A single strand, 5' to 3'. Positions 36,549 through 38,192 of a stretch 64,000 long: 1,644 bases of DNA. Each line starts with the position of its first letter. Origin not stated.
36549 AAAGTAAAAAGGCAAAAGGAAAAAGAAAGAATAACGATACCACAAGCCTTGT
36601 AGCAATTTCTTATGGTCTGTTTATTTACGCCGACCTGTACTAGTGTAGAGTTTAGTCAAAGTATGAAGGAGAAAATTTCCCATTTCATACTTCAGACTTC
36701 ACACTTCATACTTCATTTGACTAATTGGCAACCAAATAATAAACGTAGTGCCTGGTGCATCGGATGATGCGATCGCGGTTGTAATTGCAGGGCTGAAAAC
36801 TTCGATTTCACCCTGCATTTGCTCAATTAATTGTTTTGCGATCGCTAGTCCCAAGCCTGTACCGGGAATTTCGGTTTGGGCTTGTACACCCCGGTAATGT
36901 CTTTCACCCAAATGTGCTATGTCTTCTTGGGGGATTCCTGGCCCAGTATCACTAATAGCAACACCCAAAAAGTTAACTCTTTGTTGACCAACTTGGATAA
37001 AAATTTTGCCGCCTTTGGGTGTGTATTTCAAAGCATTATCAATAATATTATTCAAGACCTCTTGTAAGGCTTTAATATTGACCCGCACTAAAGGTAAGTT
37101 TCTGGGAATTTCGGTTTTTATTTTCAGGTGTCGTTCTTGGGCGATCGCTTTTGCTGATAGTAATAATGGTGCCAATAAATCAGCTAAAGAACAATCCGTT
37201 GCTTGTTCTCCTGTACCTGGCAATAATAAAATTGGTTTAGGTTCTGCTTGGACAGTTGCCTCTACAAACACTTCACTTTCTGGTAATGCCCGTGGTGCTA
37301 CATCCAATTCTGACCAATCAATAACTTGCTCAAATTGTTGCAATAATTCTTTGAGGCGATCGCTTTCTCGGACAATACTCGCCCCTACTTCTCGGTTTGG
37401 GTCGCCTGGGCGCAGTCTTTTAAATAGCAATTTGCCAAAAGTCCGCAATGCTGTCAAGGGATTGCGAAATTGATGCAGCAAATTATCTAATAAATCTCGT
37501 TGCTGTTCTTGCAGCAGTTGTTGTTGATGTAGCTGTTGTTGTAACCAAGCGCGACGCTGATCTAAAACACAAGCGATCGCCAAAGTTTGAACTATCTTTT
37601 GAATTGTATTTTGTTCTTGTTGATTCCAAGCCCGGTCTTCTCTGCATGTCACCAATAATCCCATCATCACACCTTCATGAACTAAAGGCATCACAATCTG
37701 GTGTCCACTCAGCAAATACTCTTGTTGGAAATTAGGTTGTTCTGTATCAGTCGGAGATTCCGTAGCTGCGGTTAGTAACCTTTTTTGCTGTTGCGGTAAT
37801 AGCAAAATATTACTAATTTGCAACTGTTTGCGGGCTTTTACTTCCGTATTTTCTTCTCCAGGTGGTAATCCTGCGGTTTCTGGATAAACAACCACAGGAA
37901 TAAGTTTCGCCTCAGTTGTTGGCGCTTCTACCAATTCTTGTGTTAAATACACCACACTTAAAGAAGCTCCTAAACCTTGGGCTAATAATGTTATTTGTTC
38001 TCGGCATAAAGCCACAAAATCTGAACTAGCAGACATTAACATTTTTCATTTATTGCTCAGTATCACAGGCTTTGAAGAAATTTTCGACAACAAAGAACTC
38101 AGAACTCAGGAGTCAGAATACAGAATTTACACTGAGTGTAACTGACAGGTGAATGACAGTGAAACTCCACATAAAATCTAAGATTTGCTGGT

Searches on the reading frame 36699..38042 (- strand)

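Call 36: search_protein_families(library=pfam, max_evalue=0.001, proteins=[window:36699-38042:-])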
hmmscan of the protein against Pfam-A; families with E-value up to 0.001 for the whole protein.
window:36699-38042:- (447 aa): 4 families
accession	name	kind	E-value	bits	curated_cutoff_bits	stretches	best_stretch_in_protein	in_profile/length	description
PF02518.31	HATPase_c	-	6.8e-27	94.6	26.4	1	323-441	3-110/111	Histidine kinase-, DNA gyrase B-, and HSP90-like ATPase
PF00512.31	HisKA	-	6.5e-10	39.4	26.9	1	180-237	1-57/66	His Kinase A (phospho-acceptor) domain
PF01590.32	GAF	-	3.8e-06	27.9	22.4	1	10-157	3-132/133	GAF domain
PF13581.12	HATPase_c_2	-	6.1e-05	23.5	27.4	1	325-409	35-112/127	Histidine kinase-like ATPase domain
